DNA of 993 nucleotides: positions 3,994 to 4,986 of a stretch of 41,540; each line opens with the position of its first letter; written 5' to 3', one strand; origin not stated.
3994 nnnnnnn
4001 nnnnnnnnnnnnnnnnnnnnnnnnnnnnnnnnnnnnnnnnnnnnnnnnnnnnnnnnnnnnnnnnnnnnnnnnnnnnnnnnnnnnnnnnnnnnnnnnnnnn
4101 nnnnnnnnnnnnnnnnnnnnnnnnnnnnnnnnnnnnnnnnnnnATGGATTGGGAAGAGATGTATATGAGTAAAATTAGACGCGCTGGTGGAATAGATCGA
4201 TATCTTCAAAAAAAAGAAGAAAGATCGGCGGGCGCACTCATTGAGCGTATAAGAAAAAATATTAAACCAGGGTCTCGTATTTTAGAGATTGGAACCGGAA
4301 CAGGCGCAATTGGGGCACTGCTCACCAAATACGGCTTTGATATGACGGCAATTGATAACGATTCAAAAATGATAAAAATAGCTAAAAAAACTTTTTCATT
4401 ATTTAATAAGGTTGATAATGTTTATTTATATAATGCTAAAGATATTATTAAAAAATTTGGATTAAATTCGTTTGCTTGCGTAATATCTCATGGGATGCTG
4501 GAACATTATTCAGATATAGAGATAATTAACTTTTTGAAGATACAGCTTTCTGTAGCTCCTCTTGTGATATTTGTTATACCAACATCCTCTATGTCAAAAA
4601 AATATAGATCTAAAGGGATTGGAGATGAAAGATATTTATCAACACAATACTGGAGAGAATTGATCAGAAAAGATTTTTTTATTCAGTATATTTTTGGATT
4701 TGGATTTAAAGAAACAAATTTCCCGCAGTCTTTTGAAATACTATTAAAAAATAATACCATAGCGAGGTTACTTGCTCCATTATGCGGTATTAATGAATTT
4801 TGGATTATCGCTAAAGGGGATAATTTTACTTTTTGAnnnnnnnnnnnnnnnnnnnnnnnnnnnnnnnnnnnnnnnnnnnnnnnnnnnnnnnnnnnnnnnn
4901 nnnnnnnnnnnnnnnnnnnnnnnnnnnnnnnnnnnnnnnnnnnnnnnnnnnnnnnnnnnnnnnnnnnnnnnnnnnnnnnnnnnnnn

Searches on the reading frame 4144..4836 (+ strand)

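Call 5: search_protein_families(library=pfam, proteins=[window:4144-4836:+], max_evalue=0.01)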
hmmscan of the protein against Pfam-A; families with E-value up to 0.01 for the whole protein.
window:4144-4836:+ (230 aa): 13 families
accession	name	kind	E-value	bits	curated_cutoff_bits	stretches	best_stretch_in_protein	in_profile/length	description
PF13489.12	Methyltransf_23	-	7e-09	36.1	27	1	23-126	3-98/164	Methyltransferase domain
PF13649.12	Methyltransf_25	-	8.2e-09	36.5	27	1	46-131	1-86/97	Methyltransferase domain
PF08241.18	Methyltransf_11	-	9.9e-08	33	21.2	1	47-126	1-77/95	Methyltransferase domain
PF08242.18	Methyltransf_12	-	2e-06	28.8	30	1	47-126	1-82/98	Methyltransferase domain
PF13847.12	Methyltransf_31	-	2.1e-06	27.9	27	1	40-145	1-109/145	Methyltransferase domain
PF00398.26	RrnaAD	-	2.8e-06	27.1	24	1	39-93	27-78/263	Ribosomal RNA adenine dimethylase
PF05175.20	MTS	-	2.8e-05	24.3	23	1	29-115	20-104/170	Methyltransferase small domain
PF03848.20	TehB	-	0.001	19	20.4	1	34-88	23-76/193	Tellurite resistance protein TehB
PF02353.26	CMAS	-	0.0018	18.1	27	1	39-133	59-151/273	Mycolic acid cyclopropane synthetase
PF07021.18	MetW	-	0.0023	18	21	1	34-78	5-50/193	Methionine biosynthesis protein MetW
PF16765.10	Pim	-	0.005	17.3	24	0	95-134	19-58/91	Pesticin immunity protein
PF06325.19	PrmA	-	0.0051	16.8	22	1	34-103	153-223/296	Ribosomal protein L11 methyltransferase (PrmA)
PF01135.25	PCMT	-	0.0069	16.6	20.3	1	34-84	67-118/210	Protein-L-isoaspartate(D-aspartate) O-methyltransferase (PCMT)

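Call 6: search_protein_families(library=ncbifam, proteins=[window:4144-4836:+], max_evalue=0.01)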
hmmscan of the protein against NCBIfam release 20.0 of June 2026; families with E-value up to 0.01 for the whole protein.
window:4144-4836:+ (230 aa): 39 families (the best 25 are shown)
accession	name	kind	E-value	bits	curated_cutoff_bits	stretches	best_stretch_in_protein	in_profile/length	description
NF043040.1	corrin_prot_MT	hypoth_equivalog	7.6e-13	48.4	180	1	31-119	29-120/216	corrinoid protein-associated methyltransferase CpaM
TIGR02021.1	BchM-ChlM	equivalog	1.1e-09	38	158.9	1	18-137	30-146/218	magnesium protoporphyrin IX methyltransferase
TIGR01983.1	UbiG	equivalog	4.2e-09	36.1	102.95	1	29-128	45-135/228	bifunctional 2-polyprenyl-6-hydroxyphenol methylase/3-demethylubiquinol 3-O-methyltransferase UbiG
NF000499.2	Erm23S_rRNA_broad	equivalog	8.9e-07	28.5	212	1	32-90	11-71/244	23S ribosomal RNA methyltransferase Erm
NF011529.0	PRK14968.1-3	equivalog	1.3e-06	28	162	1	36-98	30-89/198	putative methyltransferase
TIGR03534.1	RF_mod_PrmC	equivalog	4.8e-06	26.2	199.1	1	31-110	75-157/253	peptide chain release factor N(5)-glutamine methyltransferase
TIGR00755.1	ksgA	equivalog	5.7e-06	25.8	171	1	39-93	26-79/256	16S rRNA (adenine(1518)-N(6)/adenine(1519)-N(6))-dimethyltransferase RsmA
TIGR02072.1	BioC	equivalog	8.4e-06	25.7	184.95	1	28-178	19-171/244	malonyl-ACP O-methyltransferase BioC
NF001786.0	PRK00517.2-4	equivalog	2e-05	23.8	327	1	31-92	132-194/277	50S ribosomal protein L11 methyltransferase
NF045667.1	MTase_DVU1556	equivalog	4.1e-05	23.1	155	1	39-84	19-65/213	DVU_1556 family methyltransferase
NF011530.0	PRK14968.1-4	equivalog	4.5e-05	22.9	243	1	33-82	30-80/202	putative methyltransferase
NF001453.0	PRK00312.1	equivalog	8.1e-05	22.3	188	1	39-87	77-125/217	protein-L-isoaspartate(D-aspartate) O-methyltransferase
NF008992.0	PRK12335.1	equivalog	8.7e-05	21.8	303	1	19-84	99-164/289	SAM-dependent methyltransferase TehB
NF001556.0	PRK00377.1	equivalog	0.0001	22.2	238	1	37-102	35-105/198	cobalt-precorrin-6Y C(15)-methyltransferase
NF008686.0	PRK11705.1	equivalog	0.00033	19.8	400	1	39-132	164-251/383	cyclopropane fatty acyl phospholipid synthase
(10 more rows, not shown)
